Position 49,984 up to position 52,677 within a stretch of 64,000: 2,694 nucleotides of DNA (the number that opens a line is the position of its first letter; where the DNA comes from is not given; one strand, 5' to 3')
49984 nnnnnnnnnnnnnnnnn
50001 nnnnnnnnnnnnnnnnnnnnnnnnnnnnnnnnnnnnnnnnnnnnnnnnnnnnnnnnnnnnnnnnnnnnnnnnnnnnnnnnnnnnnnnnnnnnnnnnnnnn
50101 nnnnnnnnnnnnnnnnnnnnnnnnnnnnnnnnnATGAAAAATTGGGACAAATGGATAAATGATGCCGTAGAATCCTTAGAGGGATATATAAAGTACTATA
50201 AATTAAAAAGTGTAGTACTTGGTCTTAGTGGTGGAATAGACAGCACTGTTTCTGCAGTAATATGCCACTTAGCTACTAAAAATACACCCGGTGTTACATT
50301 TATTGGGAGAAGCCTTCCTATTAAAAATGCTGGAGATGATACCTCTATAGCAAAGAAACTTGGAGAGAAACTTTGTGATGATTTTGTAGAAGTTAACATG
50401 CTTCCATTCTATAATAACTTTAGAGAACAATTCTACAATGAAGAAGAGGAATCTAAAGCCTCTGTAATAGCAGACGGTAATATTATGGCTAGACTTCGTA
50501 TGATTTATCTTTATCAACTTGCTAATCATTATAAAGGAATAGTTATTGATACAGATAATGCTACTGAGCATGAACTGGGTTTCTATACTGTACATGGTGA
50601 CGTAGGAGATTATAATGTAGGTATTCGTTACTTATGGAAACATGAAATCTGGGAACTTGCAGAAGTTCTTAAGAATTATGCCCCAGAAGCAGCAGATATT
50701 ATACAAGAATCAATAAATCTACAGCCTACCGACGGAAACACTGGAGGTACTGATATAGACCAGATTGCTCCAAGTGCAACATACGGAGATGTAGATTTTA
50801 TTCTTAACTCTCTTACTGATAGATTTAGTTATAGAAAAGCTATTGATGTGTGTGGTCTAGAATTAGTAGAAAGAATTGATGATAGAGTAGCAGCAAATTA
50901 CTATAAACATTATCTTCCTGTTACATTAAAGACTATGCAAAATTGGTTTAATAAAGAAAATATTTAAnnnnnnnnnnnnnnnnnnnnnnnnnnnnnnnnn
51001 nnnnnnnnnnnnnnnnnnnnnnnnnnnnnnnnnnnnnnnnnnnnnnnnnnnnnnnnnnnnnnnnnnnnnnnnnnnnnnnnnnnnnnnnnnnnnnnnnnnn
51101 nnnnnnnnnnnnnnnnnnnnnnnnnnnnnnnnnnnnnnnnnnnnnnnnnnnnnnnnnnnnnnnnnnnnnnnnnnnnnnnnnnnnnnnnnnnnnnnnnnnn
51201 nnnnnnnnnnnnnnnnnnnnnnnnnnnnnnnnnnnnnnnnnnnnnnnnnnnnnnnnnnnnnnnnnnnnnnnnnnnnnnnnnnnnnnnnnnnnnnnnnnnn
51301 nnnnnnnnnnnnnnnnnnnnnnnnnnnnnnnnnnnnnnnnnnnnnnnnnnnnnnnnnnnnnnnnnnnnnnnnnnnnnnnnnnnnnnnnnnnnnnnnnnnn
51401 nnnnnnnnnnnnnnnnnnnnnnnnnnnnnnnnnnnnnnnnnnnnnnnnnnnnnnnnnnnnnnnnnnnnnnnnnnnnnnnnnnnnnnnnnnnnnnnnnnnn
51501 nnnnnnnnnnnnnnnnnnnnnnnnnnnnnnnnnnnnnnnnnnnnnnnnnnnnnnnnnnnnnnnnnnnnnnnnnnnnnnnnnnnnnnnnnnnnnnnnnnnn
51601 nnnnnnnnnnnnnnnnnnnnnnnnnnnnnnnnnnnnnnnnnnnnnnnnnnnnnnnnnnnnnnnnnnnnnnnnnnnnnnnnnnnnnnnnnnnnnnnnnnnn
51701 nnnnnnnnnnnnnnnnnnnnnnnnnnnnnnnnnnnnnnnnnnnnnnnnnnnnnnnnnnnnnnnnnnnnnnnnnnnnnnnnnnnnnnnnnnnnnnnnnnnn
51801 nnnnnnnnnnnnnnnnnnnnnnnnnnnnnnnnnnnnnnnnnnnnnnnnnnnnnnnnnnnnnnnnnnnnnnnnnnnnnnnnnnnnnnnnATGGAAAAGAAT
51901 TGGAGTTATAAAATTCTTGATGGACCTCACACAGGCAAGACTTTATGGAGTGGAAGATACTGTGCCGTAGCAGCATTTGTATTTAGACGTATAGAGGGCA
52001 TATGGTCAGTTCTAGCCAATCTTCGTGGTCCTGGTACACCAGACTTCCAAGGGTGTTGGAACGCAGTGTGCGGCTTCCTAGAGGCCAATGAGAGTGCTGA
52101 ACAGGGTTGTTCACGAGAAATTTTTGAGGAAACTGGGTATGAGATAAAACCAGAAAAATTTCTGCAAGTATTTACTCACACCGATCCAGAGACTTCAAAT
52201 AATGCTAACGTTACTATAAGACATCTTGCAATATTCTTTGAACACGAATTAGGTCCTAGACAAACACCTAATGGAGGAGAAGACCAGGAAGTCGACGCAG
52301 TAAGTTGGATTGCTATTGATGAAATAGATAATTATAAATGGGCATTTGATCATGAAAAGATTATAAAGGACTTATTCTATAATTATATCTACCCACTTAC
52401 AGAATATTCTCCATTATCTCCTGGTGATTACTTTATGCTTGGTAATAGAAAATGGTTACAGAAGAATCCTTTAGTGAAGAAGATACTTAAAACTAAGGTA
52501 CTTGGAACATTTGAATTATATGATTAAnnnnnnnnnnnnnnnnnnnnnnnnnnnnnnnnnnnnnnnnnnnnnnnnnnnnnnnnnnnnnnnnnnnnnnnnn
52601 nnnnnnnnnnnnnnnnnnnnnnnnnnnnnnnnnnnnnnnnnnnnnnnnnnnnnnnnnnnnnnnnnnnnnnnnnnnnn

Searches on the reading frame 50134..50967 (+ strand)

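Call 89: search_protein_families(library=phrogs, proteins=[window:50134-50967:+], max_evalue=0.0001)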
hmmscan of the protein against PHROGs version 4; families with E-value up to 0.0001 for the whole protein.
window:50134-50967:+ (277 aa): 3 families
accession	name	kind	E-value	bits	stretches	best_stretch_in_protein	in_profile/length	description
phrog_11189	-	other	1.6e-31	110.7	1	6-219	9-216/256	NAD synthetase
phrog_36784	-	other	1.7e-16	60.8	1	11-256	295-563/594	NAD synthetase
phrog_11956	-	unknown function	5.8e-05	22.9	1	4-93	202-286/515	-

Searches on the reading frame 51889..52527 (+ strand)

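Call 89: search_protein_families(library=phrogs, proteins=[window:51889-52527:+], max_evalue=0.0001)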
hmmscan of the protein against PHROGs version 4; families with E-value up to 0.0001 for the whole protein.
window:51889-52527:+ (212 aa): 2 families
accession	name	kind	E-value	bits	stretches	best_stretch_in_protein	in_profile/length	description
phrog_1198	-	other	3.2e-20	73.9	1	41-168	51-167/253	MutT/NUDIX hydrolase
phrog_1185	-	other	7.4e-06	26.6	1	62-163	186-289/301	nudix hydrolase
